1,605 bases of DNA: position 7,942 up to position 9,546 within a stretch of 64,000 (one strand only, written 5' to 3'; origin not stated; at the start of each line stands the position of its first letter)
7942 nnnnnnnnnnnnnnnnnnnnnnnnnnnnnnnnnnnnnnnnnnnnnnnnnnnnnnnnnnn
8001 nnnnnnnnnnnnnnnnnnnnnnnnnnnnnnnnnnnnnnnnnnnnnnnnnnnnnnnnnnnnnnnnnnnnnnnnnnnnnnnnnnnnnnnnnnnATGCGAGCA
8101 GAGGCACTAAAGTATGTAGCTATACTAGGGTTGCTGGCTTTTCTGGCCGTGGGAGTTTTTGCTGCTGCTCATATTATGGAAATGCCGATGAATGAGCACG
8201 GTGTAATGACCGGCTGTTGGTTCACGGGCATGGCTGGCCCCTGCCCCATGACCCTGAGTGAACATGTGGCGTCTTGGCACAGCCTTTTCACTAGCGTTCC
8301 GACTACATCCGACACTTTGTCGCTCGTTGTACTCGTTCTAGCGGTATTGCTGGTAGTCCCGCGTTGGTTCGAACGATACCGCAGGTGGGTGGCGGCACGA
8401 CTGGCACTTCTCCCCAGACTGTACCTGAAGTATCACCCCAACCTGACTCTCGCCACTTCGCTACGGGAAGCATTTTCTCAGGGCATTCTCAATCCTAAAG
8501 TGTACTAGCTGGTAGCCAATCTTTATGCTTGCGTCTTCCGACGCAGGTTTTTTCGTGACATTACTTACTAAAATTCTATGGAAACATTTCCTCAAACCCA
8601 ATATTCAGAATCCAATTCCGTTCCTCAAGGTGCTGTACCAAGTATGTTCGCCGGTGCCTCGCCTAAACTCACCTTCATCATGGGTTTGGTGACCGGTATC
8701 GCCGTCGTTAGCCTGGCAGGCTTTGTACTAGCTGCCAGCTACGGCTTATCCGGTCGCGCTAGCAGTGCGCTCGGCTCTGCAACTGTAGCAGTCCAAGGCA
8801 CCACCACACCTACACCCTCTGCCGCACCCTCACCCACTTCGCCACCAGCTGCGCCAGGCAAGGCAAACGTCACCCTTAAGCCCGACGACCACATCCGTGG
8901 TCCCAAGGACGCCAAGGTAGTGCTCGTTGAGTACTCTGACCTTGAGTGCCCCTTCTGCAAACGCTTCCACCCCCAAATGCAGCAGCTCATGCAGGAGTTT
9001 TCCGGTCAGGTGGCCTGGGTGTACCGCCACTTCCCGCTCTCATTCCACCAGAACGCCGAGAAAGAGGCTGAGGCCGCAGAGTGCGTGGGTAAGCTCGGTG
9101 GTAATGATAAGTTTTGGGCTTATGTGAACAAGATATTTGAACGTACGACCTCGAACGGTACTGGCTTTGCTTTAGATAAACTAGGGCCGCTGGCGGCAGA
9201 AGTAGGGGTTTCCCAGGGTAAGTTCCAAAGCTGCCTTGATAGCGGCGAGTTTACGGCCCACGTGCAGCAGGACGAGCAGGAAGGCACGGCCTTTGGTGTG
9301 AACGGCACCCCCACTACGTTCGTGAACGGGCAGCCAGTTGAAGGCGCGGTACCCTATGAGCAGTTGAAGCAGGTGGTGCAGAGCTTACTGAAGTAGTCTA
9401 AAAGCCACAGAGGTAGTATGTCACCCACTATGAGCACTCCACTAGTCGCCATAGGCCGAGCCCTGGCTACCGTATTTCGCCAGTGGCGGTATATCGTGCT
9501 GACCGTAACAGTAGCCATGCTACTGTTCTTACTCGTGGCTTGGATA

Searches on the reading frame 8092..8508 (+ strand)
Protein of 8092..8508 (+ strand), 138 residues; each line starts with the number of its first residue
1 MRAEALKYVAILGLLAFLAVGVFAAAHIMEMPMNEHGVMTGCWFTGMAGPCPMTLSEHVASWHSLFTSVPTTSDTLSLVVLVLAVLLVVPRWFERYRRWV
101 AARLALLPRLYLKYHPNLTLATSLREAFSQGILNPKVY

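Call 3: search_protein_families(library=pfam, proteins=[window:8092-8508:+], max_evalue=1)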
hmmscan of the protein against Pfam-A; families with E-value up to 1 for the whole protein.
window:8092-8508:+ (138 aa): 1 family
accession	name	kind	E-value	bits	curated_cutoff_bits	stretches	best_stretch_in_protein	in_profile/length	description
PF04973.17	NMN_transporter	-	0.0095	16.4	27.3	1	10-113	59-150/175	Nicotinamide mononucleotide transporter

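Call 4: search_protein_families(library=ncbifam, proteins=[window:8092-8508:+], max_evalue=1)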
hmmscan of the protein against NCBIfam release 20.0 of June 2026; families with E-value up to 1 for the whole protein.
window:8092-8508:+ (138 aa): 0 families

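Call 70: search_protein_families(library=pfam, proteins=[window:8092-8508:+], max_evalue=1)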
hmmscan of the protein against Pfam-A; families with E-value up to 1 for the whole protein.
window:8092-8508:+ (138 aa): 1 family
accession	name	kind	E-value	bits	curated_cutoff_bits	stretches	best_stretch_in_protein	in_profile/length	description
PF04973.17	NMN_transporter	-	0.0095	16.4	27.3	1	10-113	59-150/175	Nicotinamide mononucleotide transporter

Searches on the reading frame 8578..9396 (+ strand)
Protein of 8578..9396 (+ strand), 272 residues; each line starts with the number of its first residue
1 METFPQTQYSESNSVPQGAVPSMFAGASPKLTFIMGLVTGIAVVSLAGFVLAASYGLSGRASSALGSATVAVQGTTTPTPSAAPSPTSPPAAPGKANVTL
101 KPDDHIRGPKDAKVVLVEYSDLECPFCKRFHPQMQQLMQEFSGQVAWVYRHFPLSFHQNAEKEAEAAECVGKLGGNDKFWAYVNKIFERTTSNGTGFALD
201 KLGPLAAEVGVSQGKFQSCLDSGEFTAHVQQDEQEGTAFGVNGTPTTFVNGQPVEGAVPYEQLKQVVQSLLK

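Call 3: search_protein_families(library=pfam, proteins=[window:8578-9396:+], max_evalue=1)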
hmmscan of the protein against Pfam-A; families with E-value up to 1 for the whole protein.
window:8578-9396:+ (272 aa): 8 families
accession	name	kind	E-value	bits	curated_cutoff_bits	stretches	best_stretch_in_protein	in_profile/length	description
PF13462.12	Thioredoxin_4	-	4.1e-29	102.3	23.2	1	102-268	3-164/165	Thioredoxin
PF01323.26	DSBA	-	2.1e-21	77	25.6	1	116-267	2-190/191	DSBA-like thioredoxin domain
PF13098.12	Thioredoxin_2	-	2.2e-08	34.8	27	1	111-266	4-103/104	Thioredoxin-like domain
PF18400.7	Thioredoxin_12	-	7.9e-05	23.1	26.1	1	98-155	128-185/190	Thioredoxin-like domain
PF00085.26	Thioredoxin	-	8.6e-05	22.9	23.5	1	111-146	17-52/103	Thioredoxin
PF13192.12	Thioredoxin_3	-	0.015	15.8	24.8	1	230-262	36-69/76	Thioredoxin domain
PF13905.12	Thioredoxin_8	-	0.017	15.9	27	1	113-149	2-40/94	Thioredoxin-like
PF00578.27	AhpC-TSA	-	0.051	14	26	1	110-144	24-58/124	AhpC/TSA family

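Call 4: search_protein_families(library=ncbifam, proteins=[window:8578-9396:+], max_evalue=1)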
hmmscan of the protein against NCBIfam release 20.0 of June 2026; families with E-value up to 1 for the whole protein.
window:8578-9396:+ (272 aa): 11 families
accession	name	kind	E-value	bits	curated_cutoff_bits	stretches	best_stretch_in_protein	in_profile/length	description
NF041057.1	Rcas_1661_fam_Se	equivalog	2.6e-28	99.2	190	1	70-268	46-245/247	Rcas_1661 family thioredoxin-like (seleno)lipoprotein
NF047695.1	ThlDiSintDsbAHaem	equivalog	3.4e-05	23.3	290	1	108-252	34-176/206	thiol:disulfide interchange protein DsbA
NF008129.0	PRK10877.1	equivalog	0.0001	21.6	215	1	109-170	105-163/237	bifunctional protein-disulfide isomerase/oxidoreductase DsbC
TIGR02738.1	TrbB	equivalog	0.0016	18.1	132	1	110-145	50-83/153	type-F conjugative transfer system pilin assembly thiol-disulfide isomerase TrbB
NF008657.0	PRK11657.1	equivalog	0.0034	16.7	124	1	108-139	113-144/251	thiol:disulfide interchange protein DsbG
TIGR01068.1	thioredoxin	equivalog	0.01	16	96.8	1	111-147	13-49/101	thioredoxin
TIGR01126.1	pdi_dom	equivalog_domain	0.017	15.4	107.2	1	111-144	13-46/105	protein disulfide-isomerase domain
NF047697.1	ThioredTrxAClost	equivalog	0.023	14.9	140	1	112-147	17-52/105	thioredoxin TrxA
NF008198.0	PRK10954.1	equivalog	0.032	13.9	279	1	117-252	42-176/207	thiol:disulfide interchange protein DsbA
NF010288.0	PRK13728.1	subfamily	0.051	13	199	1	108-144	67-101/181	F-type conjugal transfer protein TrbB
NF052402.1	ThlOxiredEpsilon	equivalog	0.2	11.2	370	0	112-139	127-154/236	bifunctional thiol oxidoreductase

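Call 66: search_solved_structures(query=window:8578-9396:+, max_evalue=0.001)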
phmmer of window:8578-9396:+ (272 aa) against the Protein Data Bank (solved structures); distinct sequences matched with E-value up to 0.001: 28.
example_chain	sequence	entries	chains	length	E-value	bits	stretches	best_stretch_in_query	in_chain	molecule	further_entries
4n30_A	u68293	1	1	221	6.5e-18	68.4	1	105-257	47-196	Protein disulfide isomerase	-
3eu3_A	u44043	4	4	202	4.6e-14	55.7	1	105-272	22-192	BdbD | Disulfide bond formation protein D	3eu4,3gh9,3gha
6nen_A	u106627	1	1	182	9.3e-13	51.5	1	108-269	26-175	Copper resistance protein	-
3gyk_A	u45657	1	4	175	1.2e-12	51.1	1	102-268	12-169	27kDa outer membrane protein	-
6mhh_A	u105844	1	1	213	1.5e-12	50.8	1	108-269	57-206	Metal resistance protein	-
4xvw_A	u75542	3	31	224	1.8e-12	50.5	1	108-269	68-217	DsbA-like protein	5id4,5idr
7unn_A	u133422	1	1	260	3.8e-12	49.5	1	56-272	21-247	Thioredoxin domain-containing protein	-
4pwp_A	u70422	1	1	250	5.2e-12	49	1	56-272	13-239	DsbA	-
4pwo_A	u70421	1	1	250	8.2e-12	48.4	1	56-272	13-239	DsbA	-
7uno_A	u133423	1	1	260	9.8e-11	44.8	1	56-272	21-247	Thioredoxin domain-containing protein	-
4gxz_A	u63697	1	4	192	2.2e-09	40.4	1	107-269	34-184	Suppression of copper sensitivity protein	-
3f4r_A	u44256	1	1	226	1.2e-08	38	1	101-255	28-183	Putative uncharacterized protein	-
3f4s_A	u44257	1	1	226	5.6e-08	35.8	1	101-252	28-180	Putative uncharacterized protein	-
3f4t_A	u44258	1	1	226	1.9e-06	30.8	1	101-250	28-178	Putative uncharacterized protein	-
4k2d_A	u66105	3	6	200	3.4e-06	30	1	84-261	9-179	Thiol:disulfide interchange protein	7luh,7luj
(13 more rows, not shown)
